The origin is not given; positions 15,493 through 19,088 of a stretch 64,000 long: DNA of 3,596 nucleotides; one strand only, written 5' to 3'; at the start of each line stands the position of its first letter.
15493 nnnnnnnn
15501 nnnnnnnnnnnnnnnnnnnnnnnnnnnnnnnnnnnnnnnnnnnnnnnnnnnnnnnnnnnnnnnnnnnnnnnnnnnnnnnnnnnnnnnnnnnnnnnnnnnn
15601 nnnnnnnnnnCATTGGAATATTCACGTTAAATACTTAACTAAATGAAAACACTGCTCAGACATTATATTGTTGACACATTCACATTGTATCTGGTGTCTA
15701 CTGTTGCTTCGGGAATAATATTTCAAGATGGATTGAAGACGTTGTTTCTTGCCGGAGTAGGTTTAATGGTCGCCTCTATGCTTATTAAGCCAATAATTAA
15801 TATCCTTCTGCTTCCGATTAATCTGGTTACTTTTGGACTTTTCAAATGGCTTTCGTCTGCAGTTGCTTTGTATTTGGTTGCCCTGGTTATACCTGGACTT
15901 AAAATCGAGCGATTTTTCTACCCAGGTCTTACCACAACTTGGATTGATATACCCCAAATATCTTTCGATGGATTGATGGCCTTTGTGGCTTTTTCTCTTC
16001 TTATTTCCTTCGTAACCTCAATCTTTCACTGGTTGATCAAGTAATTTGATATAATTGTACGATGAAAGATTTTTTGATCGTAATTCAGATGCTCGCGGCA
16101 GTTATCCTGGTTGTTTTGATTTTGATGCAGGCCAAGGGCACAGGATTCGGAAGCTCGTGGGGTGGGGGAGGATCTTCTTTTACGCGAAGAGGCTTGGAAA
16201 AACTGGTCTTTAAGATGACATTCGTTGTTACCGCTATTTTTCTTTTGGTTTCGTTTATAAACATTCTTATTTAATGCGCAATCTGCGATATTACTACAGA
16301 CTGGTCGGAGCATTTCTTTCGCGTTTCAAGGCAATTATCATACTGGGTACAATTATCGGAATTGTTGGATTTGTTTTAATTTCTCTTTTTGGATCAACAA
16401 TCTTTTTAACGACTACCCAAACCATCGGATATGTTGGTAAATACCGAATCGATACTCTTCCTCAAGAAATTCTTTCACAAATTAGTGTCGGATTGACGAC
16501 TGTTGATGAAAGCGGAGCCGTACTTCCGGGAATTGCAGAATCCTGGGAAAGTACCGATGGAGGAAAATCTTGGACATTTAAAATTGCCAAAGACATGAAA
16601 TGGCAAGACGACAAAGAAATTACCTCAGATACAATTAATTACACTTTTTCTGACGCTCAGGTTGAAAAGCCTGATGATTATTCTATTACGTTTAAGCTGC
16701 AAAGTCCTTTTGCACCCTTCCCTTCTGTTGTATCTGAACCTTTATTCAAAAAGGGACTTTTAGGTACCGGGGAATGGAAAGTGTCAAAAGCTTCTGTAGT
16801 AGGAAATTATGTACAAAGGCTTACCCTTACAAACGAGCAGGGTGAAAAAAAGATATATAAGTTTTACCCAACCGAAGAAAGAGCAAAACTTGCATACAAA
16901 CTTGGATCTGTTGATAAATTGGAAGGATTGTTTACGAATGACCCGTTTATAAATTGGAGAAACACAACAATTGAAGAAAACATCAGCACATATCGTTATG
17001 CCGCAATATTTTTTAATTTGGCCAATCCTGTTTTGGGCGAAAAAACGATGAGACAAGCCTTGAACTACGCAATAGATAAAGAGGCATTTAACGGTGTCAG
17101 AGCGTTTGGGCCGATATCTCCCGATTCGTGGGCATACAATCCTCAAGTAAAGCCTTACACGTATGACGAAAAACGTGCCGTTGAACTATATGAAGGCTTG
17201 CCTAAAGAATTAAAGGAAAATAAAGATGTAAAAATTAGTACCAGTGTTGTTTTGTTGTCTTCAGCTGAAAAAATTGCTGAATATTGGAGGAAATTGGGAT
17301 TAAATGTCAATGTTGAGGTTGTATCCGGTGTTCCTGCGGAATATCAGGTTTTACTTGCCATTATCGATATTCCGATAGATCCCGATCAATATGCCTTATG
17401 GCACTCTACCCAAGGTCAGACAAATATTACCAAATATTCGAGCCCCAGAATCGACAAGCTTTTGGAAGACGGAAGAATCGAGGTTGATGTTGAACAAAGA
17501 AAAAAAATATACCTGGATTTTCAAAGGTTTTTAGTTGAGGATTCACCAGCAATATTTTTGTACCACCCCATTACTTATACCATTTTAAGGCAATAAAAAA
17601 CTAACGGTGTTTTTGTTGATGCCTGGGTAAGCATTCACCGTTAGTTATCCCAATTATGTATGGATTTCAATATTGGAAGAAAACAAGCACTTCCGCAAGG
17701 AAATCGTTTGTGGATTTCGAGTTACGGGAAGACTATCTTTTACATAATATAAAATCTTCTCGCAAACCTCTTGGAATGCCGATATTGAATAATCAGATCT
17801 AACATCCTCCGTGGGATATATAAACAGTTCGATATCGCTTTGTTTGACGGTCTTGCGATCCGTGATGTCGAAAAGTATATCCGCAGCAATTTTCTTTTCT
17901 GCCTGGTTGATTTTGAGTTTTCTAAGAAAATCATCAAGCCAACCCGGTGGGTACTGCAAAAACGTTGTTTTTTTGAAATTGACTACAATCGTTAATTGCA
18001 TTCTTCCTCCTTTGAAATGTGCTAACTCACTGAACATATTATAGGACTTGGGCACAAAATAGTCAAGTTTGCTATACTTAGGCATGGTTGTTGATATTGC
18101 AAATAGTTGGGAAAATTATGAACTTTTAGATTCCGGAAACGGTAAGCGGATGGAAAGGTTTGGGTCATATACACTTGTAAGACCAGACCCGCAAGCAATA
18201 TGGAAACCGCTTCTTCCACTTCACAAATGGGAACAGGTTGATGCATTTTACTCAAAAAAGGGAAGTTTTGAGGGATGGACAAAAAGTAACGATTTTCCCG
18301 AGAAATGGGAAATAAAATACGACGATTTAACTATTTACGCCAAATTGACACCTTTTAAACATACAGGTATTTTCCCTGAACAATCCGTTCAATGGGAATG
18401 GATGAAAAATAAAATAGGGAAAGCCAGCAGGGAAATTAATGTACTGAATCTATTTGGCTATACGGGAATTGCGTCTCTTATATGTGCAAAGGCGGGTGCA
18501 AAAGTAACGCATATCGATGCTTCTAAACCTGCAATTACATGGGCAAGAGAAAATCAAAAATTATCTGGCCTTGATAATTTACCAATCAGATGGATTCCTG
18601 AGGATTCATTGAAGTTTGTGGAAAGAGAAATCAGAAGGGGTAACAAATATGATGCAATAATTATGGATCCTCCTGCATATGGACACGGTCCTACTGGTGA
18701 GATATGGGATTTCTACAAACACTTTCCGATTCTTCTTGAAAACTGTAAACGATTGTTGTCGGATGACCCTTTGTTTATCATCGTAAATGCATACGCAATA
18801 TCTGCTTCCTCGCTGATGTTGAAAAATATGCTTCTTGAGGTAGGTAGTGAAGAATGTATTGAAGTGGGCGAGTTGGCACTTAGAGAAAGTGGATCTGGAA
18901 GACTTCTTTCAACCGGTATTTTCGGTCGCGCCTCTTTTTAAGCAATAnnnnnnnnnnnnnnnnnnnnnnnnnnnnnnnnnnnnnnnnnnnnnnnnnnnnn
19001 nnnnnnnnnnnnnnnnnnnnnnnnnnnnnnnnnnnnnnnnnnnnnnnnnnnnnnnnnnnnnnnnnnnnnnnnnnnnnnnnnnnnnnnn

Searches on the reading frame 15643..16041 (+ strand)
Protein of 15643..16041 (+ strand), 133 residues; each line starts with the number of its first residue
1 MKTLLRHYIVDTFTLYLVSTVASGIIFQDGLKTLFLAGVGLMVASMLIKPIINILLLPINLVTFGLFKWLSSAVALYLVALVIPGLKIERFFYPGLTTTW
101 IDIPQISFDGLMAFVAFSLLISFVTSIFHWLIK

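Call 41: search_protein_families(library=pfam, proteins=[window:15643-16041:+], max_evalue=0.001)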
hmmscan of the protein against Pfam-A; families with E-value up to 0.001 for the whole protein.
window:15643-16041:+ (133 aa): 1 family
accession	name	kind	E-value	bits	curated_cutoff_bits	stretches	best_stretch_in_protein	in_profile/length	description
PF04020.18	Phage_holin_4_2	-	1.2e-13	52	28.8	1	4-92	3-90/105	Mycobacterial 4 TMS phage holin, superfamily IV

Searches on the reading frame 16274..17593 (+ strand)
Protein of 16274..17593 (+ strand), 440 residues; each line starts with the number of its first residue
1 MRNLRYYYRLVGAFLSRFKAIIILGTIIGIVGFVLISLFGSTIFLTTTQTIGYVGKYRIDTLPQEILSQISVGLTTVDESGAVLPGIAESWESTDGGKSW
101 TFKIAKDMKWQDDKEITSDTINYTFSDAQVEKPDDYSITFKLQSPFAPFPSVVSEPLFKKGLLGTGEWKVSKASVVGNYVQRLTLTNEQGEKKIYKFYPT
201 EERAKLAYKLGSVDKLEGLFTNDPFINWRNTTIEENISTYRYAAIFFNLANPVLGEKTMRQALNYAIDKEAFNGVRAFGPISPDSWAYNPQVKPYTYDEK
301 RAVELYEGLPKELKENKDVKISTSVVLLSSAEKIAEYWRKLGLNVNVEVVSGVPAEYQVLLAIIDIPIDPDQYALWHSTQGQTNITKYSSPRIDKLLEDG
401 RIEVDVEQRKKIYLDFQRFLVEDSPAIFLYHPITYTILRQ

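Call 12: search_protein_families(library=pfam, proteins=[window:16274-17593:+], max_evalue=0.001)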
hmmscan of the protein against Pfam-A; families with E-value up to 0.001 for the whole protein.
window:16274-17593:+ (440 aa): 1 family
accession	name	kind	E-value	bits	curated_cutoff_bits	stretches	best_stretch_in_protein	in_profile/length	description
PF00496.27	SBP_bac_5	-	1.2e-29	104.1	32.4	1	83-352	2-326/368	Bacterial extracellular solute-binding proteins, family 5 Middle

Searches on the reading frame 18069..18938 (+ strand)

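Call 80: search_protein_families(library=pfam, proteins=[window:18069-18938:+], max_evalue=0.0001)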
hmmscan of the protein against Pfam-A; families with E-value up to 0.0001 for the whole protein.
window:18069-18938:+ (290 aa): 2 families
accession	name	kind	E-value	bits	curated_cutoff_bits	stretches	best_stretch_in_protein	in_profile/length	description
PF10672.15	Methyltrans_SAM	-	3.9e-13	49.8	27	1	74-254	80-252/286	S-adenosylmethionine-dependent methyltransferase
PF03602.21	Cons_hypoth95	-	3.9e-05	23.8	24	1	114-202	34-122/182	Conserved hypothetical protein 95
